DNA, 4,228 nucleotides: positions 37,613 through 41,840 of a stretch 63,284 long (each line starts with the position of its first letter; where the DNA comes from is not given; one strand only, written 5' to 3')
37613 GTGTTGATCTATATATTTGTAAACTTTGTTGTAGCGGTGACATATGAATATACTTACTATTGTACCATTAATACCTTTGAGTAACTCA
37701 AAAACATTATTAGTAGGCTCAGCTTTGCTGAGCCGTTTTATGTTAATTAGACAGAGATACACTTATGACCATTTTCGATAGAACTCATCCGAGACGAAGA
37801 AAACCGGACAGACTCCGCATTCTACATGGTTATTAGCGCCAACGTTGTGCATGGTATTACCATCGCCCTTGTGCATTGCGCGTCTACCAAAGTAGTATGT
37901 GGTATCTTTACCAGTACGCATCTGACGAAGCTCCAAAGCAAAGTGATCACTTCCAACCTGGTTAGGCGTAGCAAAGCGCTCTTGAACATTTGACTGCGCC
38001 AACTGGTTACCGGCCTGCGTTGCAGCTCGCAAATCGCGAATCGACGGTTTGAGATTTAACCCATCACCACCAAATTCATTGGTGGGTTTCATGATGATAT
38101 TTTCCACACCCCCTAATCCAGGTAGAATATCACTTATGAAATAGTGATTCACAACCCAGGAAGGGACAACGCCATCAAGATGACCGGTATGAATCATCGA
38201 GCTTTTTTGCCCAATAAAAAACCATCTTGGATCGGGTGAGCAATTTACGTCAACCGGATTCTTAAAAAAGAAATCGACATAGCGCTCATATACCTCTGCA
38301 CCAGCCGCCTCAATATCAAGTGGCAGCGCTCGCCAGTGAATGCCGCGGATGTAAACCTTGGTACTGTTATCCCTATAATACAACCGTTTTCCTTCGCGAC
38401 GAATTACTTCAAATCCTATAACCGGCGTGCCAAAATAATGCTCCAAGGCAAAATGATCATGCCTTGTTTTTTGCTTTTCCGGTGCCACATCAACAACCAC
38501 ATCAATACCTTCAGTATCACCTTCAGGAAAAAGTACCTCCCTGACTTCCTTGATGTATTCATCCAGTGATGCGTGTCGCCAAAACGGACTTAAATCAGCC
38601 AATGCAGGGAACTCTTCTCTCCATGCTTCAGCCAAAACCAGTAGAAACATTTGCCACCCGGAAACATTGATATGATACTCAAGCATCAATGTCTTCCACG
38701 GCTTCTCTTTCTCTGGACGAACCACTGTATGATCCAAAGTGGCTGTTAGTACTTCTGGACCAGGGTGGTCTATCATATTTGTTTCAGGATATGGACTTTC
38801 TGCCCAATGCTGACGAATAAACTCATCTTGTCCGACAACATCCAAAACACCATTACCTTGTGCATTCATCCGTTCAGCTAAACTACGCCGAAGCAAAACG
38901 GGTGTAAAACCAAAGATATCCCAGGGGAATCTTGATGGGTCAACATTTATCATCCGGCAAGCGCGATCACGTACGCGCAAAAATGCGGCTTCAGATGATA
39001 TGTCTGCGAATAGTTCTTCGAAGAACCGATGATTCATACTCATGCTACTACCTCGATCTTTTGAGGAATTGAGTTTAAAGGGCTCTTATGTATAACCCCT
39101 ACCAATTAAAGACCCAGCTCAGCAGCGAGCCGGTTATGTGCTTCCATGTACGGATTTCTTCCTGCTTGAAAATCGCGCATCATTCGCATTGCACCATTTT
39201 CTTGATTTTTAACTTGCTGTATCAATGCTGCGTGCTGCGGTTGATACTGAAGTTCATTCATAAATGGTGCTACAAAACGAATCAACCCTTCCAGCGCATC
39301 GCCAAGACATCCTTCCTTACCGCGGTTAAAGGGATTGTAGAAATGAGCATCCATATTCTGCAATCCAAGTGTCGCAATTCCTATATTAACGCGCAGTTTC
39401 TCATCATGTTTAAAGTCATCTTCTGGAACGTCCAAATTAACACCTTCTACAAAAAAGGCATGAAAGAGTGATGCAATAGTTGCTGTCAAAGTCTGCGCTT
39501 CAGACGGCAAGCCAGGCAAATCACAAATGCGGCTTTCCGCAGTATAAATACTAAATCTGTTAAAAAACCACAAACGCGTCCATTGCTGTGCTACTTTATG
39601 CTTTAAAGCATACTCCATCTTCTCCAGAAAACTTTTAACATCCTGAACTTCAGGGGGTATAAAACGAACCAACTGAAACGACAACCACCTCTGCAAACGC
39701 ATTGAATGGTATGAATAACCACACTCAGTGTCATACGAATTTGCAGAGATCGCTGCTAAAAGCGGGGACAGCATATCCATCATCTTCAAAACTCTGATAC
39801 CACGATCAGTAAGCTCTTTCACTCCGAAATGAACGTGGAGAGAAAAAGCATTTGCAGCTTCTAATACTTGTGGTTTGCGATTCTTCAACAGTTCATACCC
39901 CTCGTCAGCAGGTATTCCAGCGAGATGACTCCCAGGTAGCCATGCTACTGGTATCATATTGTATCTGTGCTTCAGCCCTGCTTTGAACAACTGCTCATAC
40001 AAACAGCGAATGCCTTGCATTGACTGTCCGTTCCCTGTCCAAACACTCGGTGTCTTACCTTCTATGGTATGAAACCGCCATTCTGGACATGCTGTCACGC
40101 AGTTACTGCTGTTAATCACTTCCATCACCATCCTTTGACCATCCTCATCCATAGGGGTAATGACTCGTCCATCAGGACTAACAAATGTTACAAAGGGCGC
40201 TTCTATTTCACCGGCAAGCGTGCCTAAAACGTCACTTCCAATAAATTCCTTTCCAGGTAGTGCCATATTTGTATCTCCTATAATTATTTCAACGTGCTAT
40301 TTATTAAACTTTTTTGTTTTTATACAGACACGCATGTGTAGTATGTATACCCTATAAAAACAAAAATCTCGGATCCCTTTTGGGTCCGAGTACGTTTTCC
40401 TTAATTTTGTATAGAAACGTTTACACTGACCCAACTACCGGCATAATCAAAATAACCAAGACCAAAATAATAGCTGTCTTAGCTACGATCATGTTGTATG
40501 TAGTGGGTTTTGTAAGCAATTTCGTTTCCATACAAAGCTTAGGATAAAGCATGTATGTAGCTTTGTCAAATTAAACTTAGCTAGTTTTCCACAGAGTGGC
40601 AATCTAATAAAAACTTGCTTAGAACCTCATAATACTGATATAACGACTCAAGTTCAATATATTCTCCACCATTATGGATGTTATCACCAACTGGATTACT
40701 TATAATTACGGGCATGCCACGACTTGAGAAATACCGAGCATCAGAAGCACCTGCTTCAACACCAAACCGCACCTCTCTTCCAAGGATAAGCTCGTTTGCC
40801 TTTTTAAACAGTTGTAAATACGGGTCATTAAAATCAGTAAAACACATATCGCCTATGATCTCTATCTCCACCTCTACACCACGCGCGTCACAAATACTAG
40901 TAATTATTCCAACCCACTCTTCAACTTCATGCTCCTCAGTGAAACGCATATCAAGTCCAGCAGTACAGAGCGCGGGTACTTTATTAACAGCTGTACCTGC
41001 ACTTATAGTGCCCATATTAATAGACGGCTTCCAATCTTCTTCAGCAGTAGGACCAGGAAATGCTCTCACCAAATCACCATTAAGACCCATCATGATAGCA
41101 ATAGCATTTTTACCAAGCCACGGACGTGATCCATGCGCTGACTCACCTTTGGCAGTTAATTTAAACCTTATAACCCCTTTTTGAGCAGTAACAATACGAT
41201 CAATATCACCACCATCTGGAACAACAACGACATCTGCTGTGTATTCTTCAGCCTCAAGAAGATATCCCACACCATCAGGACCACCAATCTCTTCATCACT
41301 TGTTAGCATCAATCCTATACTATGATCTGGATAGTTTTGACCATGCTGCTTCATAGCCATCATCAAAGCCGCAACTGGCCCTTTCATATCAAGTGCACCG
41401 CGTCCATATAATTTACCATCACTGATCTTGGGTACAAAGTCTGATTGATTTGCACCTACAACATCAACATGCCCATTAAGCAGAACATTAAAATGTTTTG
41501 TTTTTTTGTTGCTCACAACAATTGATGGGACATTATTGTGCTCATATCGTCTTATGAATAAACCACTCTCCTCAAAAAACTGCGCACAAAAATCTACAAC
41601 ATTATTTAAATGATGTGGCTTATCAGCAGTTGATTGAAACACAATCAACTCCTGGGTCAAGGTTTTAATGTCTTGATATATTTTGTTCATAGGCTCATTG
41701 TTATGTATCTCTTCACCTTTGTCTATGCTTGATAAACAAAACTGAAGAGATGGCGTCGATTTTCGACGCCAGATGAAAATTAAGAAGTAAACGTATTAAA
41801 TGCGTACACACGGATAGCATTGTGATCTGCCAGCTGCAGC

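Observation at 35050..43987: Same-strand cluster of three divergent GCS2 ligases, an ATP-grasp-like ligase, two paralogous M20 deacylases and an M32 carboxypeptidase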

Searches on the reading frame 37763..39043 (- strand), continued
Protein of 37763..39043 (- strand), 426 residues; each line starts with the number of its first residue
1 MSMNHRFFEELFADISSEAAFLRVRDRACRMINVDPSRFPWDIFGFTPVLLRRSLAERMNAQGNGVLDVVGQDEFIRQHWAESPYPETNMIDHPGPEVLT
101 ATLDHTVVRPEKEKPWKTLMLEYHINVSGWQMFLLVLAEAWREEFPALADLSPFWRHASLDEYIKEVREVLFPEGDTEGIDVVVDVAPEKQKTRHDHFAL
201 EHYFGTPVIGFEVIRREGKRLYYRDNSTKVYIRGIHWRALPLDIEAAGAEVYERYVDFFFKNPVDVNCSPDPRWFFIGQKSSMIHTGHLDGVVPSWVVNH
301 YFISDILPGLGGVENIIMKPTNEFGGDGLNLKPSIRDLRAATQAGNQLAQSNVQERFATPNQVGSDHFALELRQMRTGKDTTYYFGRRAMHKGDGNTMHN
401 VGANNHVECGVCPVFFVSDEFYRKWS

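Call 102: search_protein_families(library=ncbifam, proteins=[L020:4963-5997:+, L020:6072-7166:+, L020:7177-7995:+, L020:8001-9200:+], max_evalue=0.001)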
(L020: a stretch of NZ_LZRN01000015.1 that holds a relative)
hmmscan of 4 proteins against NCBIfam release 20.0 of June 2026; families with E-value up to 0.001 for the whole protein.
L020:4963-5997:+ (344 aa): 3 families
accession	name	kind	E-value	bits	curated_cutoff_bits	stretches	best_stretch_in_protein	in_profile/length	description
TIGR00768.1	rimK_fam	subfamily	7.5e-09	35.3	143.4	1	38-272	12-238/276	RimK family alpha-L-glutamate ligase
TIGR02144.1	LysX_arch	equivalog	4.6e-06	25.9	275.6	1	50-217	25-183/281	lysine biosynthesis protein LysX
NF011170.0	PRK14572.1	equivalog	0.00021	20.5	489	0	160-193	168-201/351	D-alanyl-alanine synthetase A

L020:6072-7166:+ (364 aa): 10 families
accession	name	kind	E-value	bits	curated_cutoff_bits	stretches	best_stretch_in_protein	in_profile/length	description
NF010039.0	PRK13515.1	equivalog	1.5e-161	537.3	371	1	2-362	9-371/378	carboxylate-amine ligase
NF010043.0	PRK13517.1-3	equivalog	1.1e-104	350.4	409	1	3-360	11-372/381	glutamate--cysteine ligase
TIGR02050.1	gshA_cyan_rel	subfamily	2.7e-92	309.2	176.4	1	4-289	1-287/287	YbdK family carboxylate-amine ligase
NF010041.0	PRK13517.1-1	subfamily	3.5e-90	302.9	332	1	4-362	6-366/368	glutamate--cysteine ligase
NF010042.0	PRK13517.1-2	equivalog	1e-81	274.7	427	1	3-359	11-369/376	glutamate--cysteine ligase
NF010040.1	PRK13516.1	equivalog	4.9e-80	269.4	425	1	2-355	9-362/369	YbdK family carboxylate-amine ligase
NF010044.0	PRK13517.1-4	equivalog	2.1e-77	260.7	437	1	3-359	14-369/372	glutamate--cysteine ligase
NF010045.0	PRK13518.1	equivalog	3.1e-71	240.2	395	1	4-347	14-347/360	glutamate--cysteine ligase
TIGR02048.1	gshA_cyano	equivalog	2.5e-19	69.5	249.05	1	49-360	48-360/376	glutamate--cysteine ligase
TIGR01436.1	glu_cys_lig_pln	equivalog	6.5e-07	28.1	463.15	1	59-202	99-250/446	glutamate--cysteine ligase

L020:7177-7995:+ (272 aa): 2 families
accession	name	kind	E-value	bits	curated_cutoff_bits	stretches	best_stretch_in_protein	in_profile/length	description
NF006562.0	PRK09065.1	equivalog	1.3e-07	31.4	205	1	92-244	88-223/242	glutamine amidotransferase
NF005743.0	PRK07567.1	equivalog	2.4e-07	30.2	264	0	81-150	80-148/245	glutamine amidotransferase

L020:8001-9200:+ (399 aa): 0 families

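Call 104: search_protein_families(library=padloc, proteins=[window:37763-39043:-], max_evalue=0.01)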
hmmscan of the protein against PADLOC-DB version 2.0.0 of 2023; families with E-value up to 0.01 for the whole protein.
window:37763-39043:- (426 aa): 0 families

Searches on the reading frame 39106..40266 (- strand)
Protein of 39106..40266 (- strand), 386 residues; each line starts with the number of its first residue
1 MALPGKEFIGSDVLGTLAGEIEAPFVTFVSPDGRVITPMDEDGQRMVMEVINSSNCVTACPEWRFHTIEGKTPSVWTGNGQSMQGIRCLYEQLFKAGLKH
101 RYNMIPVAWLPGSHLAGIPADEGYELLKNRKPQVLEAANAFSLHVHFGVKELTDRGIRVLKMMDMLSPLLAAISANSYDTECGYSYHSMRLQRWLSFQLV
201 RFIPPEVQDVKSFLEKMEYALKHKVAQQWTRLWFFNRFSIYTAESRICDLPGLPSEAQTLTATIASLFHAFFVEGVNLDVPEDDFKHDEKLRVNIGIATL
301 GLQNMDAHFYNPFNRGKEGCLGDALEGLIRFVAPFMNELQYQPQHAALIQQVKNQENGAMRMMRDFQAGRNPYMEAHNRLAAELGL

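Call 3: search_protein_families(library=pfam, proteins=[window:39106-40266:-], max_evalue=0.1)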
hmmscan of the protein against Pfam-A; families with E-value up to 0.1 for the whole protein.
window:39106-40266:- (386 aa): 1 family
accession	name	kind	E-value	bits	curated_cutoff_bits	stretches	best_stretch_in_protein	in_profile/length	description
PF04107.18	GCS2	-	7.2e-10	39.1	21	1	135-254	118-242/291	Glutamate-cysteine ligase family 2(GCS2)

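Call 8: search_protein_families(library=ncbifam, proteins=[window:39106-40266:-], max_evalue=0.1)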
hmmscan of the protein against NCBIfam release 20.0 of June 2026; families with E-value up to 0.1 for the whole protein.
window:39106-40266:- (386 aa): 6 families
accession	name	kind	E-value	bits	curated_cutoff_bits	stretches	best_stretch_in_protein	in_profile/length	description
TIGR02050.1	gshA_cyan_rel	subfamily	2.1e-10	40.5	176.4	1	81-270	59-251/287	YbdK family carboxylate-amine ligase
NF010040.1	PRK13516.1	equivalog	1.8e-09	37.2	425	1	135-370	125-353/369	YbdK family carboxylate-amine ligase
NF010039.0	PRK13515.1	equivalog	2.7e-09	36.2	371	1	121-271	111-262/378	carboxylate-amine ligase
NF010041.0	PRK13517.1-1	subfamily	2.7e-08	33.4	332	1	83-366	67-347/368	glutamate--cysteine ligase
NF010043.0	PRK13517.1-3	equivalog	2.1e-07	30.1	409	1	124-354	118-343/381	glutamate--cysteine ligase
TIGR02048.1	gshA_cyano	equivalog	0.025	13.5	249.05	1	141-262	115-240/376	glutamate--cysteine ligase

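Call 22: find_homologous_proteins(query=window:39106-40266:-, max_evalue=0.001)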
Query window:39106-40266:- (386 aa): 2 proteins with E <= 0.001 among 5489 candidates.
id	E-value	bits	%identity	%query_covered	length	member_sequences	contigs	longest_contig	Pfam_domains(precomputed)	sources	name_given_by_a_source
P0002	2.6e-265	897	100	100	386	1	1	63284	PF04107.19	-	-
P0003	9.9e-6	43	33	33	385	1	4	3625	PF04107.19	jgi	jgi:glutamate---cysteine ligase / carboxylate-amine ligase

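Call 61: search_solved_structures(query=window:39106-40266:-, max_evalue=1, show_alignments=1)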
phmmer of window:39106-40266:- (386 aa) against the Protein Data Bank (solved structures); distinct sequences matched with E-value up to 1: 1.
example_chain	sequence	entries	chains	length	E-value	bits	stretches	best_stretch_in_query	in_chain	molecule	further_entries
6t9i_G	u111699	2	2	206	0.14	14.2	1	131-211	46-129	Transcription initiation factor TFIID subunit 10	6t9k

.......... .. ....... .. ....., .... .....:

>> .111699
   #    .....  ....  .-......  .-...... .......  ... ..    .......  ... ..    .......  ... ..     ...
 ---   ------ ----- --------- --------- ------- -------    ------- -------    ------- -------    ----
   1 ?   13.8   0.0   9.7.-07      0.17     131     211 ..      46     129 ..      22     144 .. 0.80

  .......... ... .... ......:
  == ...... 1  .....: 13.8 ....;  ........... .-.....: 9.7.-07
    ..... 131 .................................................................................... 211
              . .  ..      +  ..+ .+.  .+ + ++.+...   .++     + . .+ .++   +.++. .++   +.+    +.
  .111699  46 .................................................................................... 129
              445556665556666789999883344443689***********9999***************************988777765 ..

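Call 104: search_protein_families(library=padloc, proteins=[window:39106-40266:-], max_evalue=0.01)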
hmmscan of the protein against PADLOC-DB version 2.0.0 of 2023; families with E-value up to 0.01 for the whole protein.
window:39106-40266:- (386 aa): 0 families

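Call 119: find_encoding_contigs(protein=P0003, flank=10000, max_places=4)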
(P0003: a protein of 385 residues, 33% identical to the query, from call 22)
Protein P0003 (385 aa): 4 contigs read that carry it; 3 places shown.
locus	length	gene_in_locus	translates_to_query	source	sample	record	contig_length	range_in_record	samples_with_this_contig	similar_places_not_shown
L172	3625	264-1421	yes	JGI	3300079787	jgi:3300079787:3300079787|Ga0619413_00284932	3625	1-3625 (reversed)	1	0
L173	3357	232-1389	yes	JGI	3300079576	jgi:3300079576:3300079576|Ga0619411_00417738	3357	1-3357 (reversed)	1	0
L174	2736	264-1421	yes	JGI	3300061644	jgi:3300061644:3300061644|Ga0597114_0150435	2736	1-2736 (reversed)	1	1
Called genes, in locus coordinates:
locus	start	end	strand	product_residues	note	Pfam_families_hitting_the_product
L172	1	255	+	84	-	?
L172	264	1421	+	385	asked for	PF04107:GCS2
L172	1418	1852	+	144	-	-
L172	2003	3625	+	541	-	?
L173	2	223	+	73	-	?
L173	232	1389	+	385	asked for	PF04107:GCS2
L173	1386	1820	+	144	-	-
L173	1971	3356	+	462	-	?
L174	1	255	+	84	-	?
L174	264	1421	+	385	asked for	PF04107:GCS2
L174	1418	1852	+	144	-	-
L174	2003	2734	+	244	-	?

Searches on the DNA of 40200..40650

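Call 52: search_rna_families(source=window, start=40200, end=40650, threshold=evalue, max_evalue=1, show_alignments=1)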
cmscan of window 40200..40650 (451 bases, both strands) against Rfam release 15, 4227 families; matches with E-value up to 1: 1.
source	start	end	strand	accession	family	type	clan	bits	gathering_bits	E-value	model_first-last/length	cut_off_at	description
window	40268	40388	-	RF02863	sRNA_2410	Gene; sRNA;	-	19.4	61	0.65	1-196/196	no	Enterococcus sRNA 2410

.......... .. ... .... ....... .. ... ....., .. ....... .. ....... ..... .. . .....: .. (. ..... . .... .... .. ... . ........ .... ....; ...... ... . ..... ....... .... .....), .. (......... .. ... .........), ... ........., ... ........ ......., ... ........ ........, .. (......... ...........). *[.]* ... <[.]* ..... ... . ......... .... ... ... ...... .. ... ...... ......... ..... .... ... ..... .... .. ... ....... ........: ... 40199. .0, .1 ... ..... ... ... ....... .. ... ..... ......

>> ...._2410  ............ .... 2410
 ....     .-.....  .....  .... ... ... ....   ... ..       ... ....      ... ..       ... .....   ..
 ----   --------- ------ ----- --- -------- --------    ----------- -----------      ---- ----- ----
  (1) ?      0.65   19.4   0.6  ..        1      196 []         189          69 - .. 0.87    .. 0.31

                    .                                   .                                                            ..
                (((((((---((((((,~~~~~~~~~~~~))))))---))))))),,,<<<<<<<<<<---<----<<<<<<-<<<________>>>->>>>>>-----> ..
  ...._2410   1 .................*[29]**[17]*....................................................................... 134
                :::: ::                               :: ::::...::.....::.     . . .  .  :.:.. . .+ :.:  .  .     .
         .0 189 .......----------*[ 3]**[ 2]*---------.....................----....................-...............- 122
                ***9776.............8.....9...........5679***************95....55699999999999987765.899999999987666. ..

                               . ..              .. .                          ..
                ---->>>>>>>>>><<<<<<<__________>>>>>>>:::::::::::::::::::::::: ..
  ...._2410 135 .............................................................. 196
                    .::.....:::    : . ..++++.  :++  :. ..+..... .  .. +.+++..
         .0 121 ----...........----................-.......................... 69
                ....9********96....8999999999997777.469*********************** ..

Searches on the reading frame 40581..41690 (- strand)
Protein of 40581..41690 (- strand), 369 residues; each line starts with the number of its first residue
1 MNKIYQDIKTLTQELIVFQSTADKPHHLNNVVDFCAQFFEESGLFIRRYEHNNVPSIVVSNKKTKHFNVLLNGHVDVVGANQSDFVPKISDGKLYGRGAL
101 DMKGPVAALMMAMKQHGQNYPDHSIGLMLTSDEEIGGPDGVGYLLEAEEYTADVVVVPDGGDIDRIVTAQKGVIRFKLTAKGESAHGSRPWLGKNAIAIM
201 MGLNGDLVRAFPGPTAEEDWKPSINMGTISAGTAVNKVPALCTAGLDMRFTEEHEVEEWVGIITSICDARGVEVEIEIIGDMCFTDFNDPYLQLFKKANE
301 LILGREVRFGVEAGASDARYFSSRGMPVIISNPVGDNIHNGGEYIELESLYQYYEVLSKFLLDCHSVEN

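Call 3: search_protein_families(library=pfam, proteins=[window:40581-41690:-], max_evalue=0.1)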
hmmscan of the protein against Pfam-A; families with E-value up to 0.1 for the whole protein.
window:40581-41690:- (369 aa): 3 families
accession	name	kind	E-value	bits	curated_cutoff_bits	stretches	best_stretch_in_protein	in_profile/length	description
PF01546.33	Peptidase_M20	-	4.1e-29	102.4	24.6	1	70-362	1-205/206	Peptidase family M20/M25/M40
PF07687.19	M20_dimer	-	8.1e-18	64.8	21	1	168-273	1-105/107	Peptidase dimerisation domain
PF04389.22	Peptidase_M28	-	1.8e-05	25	21.3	1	62-136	8-69/193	Peptidase family M28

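Call 8: search_protein_families(library=ncbifam, proteins=[window:40581-41690:-], max_evalue=0.1)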
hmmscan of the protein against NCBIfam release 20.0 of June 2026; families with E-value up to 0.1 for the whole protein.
window:40581-41690:- (369 aa): 57 families (the best 25 are shown)
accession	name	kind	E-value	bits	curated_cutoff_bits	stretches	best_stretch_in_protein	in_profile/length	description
NF006399.0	PRK08651.1-2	equivalog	8.5e-59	199.6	381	2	6-201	4-207/405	succinyl-diaminopimelate desuccinylase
TIGR01910.1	DapE-ArgE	subfamily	4.3e-54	184.1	217.6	1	11-356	3-373/373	ArgE/DapE family deacylase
NF006400.0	PRK08651.1-3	equivalog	1.3e-49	169.1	374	1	55-360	71-402/410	succinyl-diaminopimelate desuccinylase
NF009557.0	PRK13009.1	equivalog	2e-43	149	284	1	7-362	4-372/377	succinyl-diaminopimelate desuccinylase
TIGR01246.1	dapE_proteo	equivalog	4.5e-39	134.5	361.8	1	9-361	2-367/370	succinyl-diaminopimelate desuccinylase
TIGR01892.1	AcOrn-deacetyl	equivalog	6.5e-35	120.8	297.7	1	13-359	4-363/365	acetylornithine deacetylase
TIGR01900.1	dapE-gram_pos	equivalog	9.4e-34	116.8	304.2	1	6-361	3-350/351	succinyl-diaminopimelate desuccinylase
NF005710.0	PRK07522.1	subfamily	2.7e-32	112.4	412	1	8-364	10-388/391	acetylornithine deacetylase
NF006365.0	PRK08588.1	subfamily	3.1e-32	112.4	289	1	13-360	14-376/383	succinyl-diaminopimelate desuccinylase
NF005602.0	PRK07338.1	equivalog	1.3e-29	103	357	1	50-356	78-391/409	hydrolase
NF010589.0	PRK13983.1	equivalog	8.5e-29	100.7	333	1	53-361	71-406/409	M20 family metallo-hydrolase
NF009558.0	PRK13013.1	equivalog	2.8e-28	98.8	428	1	58-201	78-230/429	acetylornithine deacetylase/succinyl-diaminopimelate desuccinylase family protein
NF005306.0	PRK06837.1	subfamily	1e-27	97.1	376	1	52-363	81-420/427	ArgE/DapE family deacylase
NF006326.0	PRK08554.1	equivalog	6.3e-24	84.6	354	2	7-173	10-185/446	peptidase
NF003474.0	PRK05111.1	equivalog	2.1e-23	82.8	460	1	26-361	30-377/383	acetylornithine deacetylase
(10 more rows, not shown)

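Call 104: search_protein_families(library=padloc, proteins=[window:40581-41690:-], max_evalue=0.01)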
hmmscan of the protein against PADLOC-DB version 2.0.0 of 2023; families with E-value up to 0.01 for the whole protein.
window:40581-41690:- (369 aa): 0 families
